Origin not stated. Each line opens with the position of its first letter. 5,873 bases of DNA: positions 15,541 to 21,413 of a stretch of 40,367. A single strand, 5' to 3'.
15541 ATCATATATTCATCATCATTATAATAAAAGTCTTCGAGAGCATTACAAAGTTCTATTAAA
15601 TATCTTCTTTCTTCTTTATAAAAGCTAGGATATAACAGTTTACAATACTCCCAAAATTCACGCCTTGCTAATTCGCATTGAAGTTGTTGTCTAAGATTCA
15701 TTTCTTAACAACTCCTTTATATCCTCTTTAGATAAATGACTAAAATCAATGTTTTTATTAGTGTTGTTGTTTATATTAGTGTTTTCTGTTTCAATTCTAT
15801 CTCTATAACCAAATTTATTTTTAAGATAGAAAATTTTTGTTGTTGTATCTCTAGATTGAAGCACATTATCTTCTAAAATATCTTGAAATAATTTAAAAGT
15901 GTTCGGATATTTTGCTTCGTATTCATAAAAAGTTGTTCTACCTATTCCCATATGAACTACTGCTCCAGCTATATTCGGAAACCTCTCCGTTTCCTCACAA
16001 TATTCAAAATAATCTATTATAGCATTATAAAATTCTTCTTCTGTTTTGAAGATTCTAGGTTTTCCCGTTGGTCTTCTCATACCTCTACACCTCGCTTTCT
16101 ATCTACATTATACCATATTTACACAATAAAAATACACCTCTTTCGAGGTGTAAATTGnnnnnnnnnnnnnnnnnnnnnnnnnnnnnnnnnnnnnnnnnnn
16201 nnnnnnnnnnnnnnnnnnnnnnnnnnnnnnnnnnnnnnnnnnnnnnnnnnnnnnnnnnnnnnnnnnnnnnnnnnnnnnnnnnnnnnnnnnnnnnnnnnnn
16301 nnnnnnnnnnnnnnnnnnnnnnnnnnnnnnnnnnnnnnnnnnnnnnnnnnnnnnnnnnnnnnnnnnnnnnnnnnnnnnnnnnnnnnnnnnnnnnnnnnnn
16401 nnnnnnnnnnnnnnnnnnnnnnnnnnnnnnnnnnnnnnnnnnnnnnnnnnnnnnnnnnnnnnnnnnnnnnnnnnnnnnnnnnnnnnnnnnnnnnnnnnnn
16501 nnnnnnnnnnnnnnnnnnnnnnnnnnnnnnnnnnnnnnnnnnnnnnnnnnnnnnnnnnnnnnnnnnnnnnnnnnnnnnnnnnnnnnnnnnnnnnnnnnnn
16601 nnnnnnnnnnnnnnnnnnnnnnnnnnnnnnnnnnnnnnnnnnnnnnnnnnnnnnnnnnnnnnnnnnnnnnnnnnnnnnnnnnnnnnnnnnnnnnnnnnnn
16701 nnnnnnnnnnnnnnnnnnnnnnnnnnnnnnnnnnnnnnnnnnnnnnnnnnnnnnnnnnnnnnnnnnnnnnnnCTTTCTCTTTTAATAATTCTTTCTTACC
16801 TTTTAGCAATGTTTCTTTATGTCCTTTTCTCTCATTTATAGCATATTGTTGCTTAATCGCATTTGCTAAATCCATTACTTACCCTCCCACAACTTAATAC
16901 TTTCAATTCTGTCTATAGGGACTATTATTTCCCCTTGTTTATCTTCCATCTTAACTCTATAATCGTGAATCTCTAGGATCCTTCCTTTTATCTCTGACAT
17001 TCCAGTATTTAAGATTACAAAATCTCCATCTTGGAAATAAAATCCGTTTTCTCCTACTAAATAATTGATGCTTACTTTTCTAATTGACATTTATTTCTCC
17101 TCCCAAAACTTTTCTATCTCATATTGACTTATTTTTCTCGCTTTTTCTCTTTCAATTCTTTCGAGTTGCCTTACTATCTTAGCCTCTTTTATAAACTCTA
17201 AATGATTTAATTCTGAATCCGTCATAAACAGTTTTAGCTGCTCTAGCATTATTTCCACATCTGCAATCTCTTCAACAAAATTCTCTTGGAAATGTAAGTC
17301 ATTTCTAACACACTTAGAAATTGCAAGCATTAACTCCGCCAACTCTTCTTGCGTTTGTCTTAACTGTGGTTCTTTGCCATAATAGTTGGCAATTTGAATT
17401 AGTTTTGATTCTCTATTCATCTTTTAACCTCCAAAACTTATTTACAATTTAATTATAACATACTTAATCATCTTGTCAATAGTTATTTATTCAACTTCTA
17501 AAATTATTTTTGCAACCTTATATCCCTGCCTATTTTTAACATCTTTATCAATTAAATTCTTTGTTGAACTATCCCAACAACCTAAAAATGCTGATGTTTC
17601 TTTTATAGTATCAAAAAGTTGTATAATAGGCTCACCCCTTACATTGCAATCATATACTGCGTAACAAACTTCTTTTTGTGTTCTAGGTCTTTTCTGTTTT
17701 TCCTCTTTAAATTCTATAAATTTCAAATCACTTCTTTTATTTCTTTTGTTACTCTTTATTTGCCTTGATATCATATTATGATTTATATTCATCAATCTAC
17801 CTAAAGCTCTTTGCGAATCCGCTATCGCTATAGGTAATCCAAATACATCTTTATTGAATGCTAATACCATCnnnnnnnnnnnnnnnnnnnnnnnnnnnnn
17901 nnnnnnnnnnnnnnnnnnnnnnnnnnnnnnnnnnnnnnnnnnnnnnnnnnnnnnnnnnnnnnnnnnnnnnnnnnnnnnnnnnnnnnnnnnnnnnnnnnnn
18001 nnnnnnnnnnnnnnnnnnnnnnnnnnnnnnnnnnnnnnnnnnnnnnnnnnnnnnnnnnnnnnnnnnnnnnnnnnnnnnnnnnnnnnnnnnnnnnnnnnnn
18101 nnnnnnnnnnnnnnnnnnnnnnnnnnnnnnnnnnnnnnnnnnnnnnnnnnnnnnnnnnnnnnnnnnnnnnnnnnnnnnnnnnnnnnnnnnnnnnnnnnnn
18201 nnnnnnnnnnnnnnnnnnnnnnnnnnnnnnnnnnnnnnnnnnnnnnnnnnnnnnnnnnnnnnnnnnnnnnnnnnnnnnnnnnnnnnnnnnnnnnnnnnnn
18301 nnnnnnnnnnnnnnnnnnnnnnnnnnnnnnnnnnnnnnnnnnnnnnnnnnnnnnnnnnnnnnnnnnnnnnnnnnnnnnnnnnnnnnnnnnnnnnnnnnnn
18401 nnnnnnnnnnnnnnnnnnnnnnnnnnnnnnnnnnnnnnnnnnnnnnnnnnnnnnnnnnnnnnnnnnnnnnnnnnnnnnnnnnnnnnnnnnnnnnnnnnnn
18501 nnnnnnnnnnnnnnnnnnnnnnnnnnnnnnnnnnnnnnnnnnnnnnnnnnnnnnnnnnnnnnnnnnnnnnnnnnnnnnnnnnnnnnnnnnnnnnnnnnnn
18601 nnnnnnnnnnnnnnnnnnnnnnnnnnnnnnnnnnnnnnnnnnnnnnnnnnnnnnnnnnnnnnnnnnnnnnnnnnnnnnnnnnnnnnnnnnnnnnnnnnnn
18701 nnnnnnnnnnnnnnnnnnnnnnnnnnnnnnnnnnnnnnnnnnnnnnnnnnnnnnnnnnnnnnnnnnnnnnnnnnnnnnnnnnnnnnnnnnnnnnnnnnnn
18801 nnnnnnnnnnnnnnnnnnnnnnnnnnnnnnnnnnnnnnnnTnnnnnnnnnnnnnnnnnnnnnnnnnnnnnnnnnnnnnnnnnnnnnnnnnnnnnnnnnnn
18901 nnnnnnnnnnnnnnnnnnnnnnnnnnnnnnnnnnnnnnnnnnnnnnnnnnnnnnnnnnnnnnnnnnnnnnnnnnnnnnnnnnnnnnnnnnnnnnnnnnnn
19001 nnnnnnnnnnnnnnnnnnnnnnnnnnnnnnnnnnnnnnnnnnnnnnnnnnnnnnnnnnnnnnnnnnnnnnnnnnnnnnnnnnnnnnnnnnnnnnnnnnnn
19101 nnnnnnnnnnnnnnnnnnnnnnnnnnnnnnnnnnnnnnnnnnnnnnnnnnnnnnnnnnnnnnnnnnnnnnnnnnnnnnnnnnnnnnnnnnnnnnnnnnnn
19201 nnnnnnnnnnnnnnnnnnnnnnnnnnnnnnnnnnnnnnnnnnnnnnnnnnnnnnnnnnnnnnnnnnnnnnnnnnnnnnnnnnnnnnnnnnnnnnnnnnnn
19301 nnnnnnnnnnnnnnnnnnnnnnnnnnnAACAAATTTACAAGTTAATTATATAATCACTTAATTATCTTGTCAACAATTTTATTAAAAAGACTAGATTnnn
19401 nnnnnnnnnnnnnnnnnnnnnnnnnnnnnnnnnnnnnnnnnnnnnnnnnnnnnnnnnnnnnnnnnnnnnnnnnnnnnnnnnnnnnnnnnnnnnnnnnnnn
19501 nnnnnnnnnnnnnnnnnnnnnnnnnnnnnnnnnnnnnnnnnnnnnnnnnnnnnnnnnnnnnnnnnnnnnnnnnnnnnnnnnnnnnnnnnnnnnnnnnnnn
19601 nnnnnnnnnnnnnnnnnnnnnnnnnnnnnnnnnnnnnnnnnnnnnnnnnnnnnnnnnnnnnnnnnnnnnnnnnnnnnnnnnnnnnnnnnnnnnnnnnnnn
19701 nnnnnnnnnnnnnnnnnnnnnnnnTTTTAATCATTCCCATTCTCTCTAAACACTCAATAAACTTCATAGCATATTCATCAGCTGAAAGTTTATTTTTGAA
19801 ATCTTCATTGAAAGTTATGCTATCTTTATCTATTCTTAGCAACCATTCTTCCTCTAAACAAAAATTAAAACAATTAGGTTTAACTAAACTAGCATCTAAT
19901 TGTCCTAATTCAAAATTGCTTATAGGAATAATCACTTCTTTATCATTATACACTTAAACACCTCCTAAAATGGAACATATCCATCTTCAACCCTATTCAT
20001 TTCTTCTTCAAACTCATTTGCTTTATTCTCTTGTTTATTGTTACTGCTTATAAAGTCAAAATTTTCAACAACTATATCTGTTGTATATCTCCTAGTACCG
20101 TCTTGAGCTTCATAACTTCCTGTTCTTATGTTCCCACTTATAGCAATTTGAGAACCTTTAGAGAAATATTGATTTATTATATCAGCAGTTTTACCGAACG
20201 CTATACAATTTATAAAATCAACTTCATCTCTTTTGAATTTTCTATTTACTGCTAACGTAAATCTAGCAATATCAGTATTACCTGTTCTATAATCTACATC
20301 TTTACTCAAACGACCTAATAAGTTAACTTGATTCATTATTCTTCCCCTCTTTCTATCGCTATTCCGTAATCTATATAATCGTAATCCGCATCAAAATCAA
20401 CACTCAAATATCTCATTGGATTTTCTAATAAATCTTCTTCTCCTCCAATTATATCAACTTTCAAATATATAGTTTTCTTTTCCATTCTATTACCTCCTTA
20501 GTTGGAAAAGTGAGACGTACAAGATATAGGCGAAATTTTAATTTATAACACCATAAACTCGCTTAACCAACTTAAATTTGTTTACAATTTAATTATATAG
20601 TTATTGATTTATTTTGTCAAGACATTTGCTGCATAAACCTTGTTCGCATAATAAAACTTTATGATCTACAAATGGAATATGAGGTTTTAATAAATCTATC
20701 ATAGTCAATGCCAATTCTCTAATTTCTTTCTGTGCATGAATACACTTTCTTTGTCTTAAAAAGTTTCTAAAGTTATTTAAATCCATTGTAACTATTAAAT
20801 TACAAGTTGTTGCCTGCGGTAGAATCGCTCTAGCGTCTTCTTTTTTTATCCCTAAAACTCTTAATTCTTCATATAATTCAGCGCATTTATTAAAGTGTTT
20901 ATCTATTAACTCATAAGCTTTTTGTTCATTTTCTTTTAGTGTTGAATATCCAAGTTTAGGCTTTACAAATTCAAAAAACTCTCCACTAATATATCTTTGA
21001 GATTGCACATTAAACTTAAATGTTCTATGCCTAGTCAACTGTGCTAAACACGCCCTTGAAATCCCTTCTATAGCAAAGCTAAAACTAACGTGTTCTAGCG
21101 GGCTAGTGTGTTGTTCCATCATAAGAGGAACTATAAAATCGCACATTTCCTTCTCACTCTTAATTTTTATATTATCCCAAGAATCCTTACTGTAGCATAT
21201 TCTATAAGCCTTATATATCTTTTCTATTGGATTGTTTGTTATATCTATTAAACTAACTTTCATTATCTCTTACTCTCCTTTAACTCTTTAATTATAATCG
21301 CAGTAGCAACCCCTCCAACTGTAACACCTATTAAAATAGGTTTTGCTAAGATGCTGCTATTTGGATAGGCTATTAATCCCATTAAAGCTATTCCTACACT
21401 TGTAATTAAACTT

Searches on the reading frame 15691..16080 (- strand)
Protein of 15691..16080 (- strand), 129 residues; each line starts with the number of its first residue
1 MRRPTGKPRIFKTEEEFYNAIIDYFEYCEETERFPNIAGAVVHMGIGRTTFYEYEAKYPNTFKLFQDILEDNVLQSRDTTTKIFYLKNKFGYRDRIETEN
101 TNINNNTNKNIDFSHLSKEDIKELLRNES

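Call 49: search_protein_families(library=phrogs, proteins=[window:15691-16080:-], max_evalue=0.00001)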
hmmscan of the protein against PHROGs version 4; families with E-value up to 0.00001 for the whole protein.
window:15691-16080:- (129 aa): 2 families
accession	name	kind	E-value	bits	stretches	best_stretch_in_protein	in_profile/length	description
phrog_606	-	head and packaging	4.8e-12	47.2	1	4-128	18-164/167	terminase small subunit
phrog_309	-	head and packaging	7.3e-09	37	0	78-126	234-286/319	terminase small subunit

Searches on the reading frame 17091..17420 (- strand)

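Call 49: search_protein_families(library=phrogs, proteins=[window:17091-17420:-], max_evalue=0.00001)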
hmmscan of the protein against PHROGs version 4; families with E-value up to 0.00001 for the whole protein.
window:17091-17420:- (109 aa): 1 family
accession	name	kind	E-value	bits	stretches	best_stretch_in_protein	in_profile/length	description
phrog_2245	-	other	2.9e-33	116.5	1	1-101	119-217/218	nucleoside triphosphate pyrophosphohydrolase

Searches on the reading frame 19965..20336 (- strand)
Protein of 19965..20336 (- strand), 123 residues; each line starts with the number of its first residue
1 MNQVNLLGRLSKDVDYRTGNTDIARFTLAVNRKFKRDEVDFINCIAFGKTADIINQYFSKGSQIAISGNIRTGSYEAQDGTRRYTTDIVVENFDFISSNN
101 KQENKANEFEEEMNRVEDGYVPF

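Call 49: search_protein_families(library=phrogs, proteins=[window:19965-20336:-], max_evalue=0.00001)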
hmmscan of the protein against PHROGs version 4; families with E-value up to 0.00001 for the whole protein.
window:19965-20336:- (123 aa): 3 families
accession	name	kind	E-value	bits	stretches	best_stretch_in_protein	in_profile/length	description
phrog_44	-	DNA, RNA and nucleotide metabolism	1e-41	144.5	1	1-107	87-201/271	single strand DNA binding protein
phrog_27667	-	DNA, RNA and nucleotide metabolism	3.9e-07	31.2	1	64-107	2-42/61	single strand DNA binding protein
phrog_25370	-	unknown function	4e-07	30.6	1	1-35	2-38/48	-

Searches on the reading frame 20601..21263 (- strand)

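Call 48: search_protein_families(library=phrogs, proteins=[window:20601-21263:-], max_evalue=0.00001)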
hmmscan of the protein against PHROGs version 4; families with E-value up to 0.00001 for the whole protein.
window:20601-21263:- (220 aa): 4 families
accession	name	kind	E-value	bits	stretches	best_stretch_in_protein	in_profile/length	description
phrog_85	-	DNA, RNA and nucleotide metabolism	4.1e-66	225.1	1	1-199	371-579/866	thymidylate synthase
phrog_10644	-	DNA, RNA and nucleotide metabolism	2.2e-18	67.9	1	69-201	8-152/160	thymidylate synthase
phrog_22708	-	DNA, RNA and nucleotide metabolism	1.1e-10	42.3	1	2-111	30-144/242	thymidylate synthase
phrog_35637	-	DNA, RNA and nucleotide metabolism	6.6e-07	29.7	1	49-214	125-289/366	thymidylate synthase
